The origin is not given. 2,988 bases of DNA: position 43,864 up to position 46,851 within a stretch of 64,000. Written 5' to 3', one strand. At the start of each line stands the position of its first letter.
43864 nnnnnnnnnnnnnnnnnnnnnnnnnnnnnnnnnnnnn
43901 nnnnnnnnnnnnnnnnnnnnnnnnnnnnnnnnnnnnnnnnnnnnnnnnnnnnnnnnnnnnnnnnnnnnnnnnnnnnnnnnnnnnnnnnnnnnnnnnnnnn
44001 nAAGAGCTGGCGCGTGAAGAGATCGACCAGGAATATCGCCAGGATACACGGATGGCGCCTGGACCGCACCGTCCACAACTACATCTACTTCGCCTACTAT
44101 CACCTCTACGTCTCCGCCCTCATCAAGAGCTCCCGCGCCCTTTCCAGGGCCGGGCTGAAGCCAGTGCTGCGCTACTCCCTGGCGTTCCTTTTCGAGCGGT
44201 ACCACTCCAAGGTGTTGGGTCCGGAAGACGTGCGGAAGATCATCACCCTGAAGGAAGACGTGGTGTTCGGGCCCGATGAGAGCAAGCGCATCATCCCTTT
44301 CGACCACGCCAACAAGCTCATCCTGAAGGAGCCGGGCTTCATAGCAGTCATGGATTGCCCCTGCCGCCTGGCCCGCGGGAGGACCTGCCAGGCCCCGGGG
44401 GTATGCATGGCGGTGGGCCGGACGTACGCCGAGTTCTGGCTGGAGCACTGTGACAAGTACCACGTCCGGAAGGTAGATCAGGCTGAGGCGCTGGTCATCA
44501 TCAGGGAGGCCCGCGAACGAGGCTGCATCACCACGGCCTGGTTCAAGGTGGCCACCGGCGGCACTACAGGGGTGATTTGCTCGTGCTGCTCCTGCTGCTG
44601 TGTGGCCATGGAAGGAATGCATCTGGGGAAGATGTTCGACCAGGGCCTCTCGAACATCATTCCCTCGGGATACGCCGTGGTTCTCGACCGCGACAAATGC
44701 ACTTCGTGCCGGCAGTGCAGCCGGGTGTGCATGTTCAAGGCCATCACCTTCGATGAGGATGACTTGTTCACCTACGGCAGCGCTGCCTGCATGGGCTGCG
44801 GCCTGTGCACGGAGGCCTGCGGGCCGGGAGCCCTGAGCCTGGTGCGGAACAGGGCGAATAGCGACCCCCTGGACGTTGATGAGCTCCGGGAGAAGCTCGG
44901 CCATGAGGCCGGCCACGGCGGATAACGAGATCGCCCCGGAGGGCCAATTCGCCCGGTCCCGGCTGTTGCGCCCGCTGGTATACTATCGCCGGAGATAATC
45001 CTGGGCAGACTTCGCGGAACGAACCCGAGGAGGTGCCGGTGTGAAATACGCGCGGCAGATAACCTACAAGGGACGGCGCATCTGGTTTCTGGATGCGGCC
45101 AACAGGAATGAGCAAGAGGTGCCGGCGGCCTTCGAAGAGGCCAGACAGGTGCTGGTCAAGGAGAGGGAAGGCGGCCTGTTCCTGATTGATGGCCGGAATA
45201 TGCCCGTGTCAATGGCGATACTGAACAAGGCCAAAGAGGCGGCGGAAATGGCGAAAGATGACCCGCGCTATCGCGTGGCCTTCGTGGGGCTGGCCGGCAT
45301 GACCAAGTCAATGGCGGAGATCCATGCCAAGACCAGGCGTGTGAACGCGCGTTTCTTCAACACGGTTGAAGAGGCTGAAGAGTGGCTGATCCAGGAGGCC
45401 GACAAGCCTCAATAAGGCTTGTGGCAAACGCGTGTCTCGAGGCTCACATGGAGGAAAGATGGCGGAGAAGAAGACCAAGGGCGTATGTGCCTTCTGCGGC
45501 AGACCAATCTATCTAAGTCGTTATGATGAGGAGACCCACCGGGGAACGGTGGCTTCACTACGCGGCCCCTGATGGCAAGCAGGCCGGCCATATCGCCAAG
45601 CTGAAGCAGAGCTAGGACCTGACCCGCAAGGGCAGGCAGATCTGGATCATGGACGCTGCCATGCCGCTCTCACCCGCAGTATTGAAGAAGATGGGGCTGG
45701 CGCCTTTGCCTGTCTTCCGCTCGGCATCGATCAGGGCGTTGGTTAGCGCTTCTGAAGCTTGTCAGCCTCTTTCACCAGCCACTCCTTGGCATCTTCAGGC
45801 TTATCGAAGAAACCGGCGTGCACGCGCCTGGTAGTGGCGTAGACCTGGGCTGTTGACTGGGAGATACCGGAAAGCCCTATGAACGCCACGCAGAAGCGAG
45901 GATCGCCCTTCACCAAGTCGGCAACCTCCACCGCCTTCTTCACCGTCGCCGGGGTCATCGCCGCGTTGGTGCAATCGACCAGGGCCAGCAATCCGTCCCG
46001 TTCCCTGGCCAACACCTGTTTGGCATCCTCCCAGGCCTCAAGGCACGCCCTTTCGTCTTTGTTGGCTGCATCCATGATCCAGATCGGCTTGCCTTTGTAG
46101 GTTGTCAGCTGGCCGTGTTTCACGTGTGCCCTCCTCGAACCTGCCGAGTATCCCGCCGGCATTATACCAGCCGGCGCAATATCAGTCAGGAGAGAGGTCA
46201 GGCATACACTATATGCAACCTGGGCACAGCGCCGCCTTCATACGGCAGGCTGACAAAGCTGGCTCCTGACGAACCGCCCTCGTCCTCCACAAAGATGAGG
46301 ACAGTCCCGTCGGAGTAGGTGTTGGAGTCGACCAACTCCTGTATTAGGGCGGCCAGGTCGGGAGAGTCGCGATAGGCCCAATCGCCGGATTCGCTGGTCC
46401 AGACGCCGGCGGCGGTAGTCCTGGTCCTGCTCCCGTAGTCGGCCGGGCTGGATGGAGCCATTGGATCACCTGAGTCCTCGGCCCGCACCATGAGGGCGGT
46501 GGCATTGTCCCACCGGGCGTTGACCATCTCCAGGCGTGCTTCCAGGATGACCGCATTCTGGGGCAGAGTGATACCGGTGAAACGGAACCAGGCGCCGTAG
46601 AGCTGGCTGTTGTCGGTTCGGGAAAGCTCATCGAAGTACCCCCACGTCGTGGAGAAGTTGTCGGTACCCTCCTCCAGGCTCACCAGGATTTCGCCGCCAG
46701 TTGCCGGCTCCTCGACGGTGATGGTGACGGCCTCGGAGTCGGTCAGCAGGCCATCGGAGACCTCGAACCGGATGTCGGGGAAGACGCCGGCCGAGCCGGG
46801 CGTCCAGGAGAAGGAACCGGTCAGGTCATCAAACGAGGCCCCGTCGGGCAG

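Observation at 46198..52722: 2174-aa secreted giant protein fusing a deacetylase-like N-terminus to alternating Ig-like and unknown modules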

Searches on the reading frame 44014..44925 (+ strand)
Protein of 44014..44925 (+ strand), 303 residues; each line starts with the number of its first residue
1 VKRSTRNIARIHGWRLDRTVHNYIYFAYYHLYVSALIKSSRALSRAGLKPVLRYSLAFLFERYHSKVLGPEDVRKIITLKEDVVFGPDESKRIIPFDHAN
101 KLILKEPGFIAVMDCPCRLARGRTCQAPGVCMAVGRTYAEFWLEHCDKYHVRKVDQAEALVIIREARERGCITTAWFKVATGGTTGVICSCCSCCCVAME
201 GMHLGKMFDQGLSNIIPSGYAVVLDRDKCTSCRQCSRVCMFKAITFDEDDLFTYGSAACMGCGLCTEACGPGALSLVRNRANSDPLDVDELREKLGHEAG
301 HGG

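Call 10: search_protein_families(library=pfam, proteins=[window:44014-44925:+], max_evalue=0.01)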
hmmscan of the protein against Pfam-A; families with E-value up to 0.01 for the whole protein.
window:44014-44925:+ (303 aa): 9 families
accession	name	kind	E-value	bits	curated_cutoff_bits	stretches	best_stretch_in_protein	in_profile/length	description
PF14697.11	Fer4_21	-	3.1e-08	34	35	1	224-269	3-51/59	4Fe-4S dicluster domain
PF00037.32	Fer4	-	4e-08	33.2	21.1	2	222-244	1-23/24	4Fe-4S binding domain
PF13237.11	Fer4_10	-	8.6e-07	29.2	25.5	1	222-269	2-52/53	4Fe-4S dicluster domain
PF12838.12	Fer4_7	-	1.3e-06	29.2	27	1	228-272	1-51/52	4Fe-4S dicluster domain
PF13187.11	Fer4_9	-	2.7e-06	27.7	27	1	228-272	1-50/52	4Fe-4S dicluster domain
PF12837.12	Fer4_6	-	4.9e-06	26.7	25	1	225-244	5-24/24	4Fe-4S binding domain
PF12797.12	Fer4_2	-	0.00021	21.5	24.5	1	221-239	2-20/22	4Fe-4S binding domain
PF13459.11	Fer4_15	-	0.0013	19.9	22.4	1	222-251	1-29/66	4Fe-4S single cluster domain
PF13484.11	Fer4_16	-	0.0036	18.5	30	0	228-247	1-20/66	4Fe-4S double cluster binding domain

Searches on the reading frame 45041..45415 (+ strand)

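Call 10: search_protein_families(library=pfam, proteins=[window:45041-45415:+], max_evalue=0.01)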
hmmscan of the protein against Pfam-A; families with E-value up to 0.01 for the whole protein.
window:45041-45415:+ (124 aa): 1 family
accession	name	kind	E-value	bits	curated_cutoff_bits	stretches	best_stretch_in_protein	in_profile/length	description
PF11964.13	SpoIIAA-like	-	0.00057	21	25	1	40-116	27-105/106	SpoIIAA-like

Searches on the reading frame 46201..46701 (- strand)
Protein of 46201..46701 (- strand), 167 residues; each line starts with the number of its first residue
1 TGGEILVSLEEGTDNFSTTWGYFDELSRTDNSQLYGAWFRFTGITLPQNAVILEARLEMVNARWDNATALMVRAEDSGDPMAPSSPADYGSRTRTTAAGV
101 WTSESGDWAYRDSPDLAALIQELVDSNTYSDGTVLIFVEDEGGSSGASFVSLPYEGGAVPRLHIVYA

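Call 44: search_protein_families(library=pfam, proteins=[window:46201-46701:-], max_evalue=10)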
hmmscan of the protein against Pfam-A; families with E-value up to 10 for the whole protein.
seq(167 aa): 0 families

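Call 76: search_protein_families(library=ncbifam, proteins=[window:46201-46701:-], max_evalue=0.1)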
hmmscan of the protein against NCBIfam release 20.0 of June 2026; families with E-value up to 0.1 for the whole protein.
seq(167 aa): 1 family
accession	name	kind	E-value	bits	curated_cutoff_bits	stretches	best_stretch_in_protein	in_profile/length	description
NF033679.1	DNRLRE_dom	domain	0.0095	16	34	1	12-162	10-161/164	DNRLRE domain-containing protein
